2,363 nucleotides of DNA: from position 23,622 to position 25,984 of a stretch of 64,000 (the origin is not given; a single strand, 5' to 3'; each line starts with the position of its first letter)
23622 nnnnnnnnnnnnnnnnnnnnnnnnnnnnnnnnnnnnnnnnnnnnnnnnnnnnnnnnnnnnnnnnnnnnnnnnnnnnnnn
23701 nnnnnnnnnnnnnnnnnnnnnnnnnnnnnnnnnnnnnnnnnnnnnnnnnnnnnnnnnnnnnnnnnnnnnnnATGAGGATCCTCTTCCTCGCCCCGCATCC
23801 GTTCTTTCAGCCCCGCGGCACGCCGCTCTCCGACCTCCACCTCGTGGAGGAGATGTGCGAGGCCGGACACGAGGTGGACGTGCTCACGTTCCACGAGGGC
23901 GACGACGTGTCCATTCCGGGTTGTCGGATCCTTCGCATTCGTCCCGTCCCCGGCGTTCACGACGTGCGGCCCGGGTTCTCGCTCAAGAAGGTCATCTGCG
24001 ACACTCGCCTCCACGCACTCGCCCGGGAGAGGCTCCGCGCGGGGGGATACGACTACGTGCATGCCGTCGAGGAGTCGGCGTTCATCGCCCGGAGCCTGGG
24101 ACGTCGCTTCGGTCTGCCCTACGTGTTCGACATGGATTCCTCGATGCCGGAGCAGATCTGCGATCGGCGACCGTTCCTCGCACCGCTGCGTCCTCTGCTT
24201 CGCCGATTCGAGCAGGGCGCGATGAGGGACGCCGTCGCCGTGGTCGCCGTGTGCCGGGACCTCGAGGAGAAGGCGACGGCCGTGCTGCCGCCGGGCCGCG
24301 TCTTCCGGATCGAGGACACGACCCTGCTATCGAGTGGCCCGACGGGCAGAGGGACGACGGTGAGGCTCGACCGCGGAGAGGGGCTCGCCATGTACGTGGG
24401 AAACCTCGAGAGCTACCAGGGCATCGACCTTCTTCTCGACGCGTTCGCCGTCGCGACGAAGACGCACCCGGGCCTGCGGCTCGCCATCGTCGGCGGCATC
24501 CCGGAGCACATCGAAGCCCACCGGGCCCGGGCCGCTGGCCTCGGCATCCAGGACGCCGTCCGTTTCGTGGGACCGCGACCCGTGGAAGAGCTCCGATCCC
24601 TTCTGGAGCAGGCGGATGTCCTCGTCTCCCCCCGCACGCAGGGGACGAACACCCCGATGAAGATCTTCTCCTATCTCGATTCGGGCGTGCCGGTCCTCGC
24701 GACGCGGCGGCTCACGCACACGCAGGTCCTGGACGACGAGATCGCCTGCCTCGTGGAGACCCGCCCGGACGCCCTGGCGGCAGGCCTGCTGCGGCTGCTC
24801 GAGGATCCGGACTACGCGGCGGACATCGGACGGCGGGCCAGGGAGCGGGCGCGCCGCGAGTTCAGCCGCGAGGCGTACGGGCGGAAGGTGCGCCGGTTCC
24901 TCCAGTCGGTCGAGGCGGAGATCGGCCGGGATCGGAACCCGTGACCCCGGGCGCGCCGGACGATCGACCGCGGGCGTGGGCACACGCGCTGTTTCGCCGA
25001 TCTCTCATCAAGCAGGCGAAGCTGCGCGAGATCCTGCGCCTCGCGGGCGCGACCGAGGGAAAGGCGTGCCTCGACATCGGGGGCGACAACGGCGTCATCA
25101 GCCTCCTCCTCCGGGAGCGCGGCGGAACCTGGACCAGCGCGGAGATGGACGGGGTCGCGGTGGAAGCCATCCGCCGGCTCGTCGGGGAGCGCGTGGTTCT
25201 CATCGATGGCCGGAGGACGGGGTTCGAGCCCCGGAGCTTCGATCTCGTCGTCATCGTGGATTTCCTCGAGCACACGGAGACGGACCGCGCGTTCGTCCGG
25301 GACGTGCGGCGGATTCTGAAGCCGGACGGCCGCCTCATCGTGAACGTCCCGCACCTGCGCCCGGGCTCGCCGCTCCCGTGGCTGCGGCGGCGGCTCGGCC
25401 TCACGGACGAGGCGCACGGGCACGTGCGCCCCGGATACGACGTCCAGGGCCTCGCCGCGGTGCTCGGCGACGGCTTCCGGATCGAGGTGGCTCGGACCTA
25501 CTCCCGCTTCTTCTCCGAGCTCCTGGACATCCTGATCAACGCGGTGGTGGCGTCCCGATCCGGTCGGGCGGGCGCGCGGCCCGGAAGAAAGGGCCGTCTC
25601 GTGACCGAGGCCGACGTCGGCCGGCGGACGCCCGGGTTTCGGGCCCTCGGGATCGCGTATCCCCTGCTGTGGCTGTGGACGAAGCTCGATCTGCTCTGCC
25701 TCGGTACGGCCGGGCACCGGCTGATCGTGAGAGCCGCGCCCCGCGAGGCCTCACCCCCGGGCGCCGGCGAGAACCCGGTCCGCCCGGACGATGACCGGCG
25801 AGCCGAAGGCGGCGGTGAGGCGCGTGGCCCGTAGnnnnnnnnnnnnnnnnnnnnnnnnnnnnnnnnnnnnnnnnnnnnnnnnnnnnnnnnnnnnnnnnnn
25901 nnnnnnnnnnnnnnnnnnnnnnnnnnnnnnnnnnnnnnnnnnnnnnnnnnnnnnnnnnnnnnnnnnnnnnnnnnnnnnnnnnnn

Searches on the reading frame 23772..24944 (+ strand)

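Call 9: search_protein_families(library=pfam, proteins=[window:23772-24944:+], max_evalue=0.001)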
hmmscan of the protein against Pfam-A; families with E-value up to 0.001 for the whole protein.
window:23772-24944:+ (390 aa): 6 families
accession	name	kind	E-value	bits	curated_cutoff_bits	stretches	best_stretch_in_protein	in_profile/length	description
PF00534.26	Glycos_transf_1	-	7e-23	81.5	26.4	1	202-359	14-172/172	Glycosyl transferases group 1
PF13692.12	Glyco_trans_1_4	-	3.3e-22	79.7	27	1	206-345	4-142/142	Glycosyl transferases group 1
PF13579.12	Glyco_trans_4_4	-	7e-16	59.4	29.7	1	23-177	9-152/158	Glycosyl transferase 4-like domain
PF13439.12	Glyco_transf_4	-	8.4e-12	45.9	28.5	1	23-177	10-159/170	Glycosyltransferase Family 4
PF13524.12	Glyco_trans_1_2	-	8.4e-11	42.4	25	1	230-365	10-134/144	Glycosyl transferase-like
PF20706.3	GT4-conflict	-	0.00031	20.3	26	0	146-289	139-290/385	Family 4 Glycosyltransferase in conflict systems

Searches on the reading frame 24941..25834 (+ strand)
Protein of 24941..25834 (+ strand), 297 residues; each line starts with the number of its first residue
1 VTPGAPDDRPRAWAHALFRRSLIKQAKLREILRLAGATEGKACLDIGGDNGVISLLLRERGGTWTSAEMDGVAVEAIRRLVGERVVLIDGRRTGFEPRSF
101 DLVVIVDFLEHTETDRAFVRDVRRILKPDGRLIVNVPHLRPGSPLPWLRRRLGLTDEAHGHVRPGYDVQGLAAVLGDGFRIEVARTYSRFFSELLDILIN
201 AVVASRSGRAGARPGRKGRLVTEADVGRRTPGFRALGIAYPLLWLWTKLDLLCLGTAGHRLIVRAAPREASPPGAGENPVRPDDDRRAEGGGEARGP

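Call 9: search_protein_families(library=pfam, proteins=[window:24941-25834:+], max_evalue=0.001)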
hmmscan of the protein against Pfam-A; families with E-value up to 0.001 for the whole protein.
window:24941-25834:+ (297 aa): 4 families
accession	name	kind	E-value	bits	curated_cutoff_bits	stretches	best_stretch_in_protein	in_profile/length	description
PF08241.18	Methyltransf_11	-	1.6e-12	48.3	21.2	1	44-134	1-95/95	Methyltransferase domain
PF13489.12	Methyltransf_23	-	1.2e-10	41.9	27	1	27-162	9-142/164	Methyltransferase domain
PF13649.12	Methyltransf_25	-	4.2e-08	34.2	27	1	44-130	2-97/97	Methyltransferase domain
PF08242.18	Methyltransf_12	-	6.3e-08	33.7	30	1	44-132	1-98/98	Methyltransferase domain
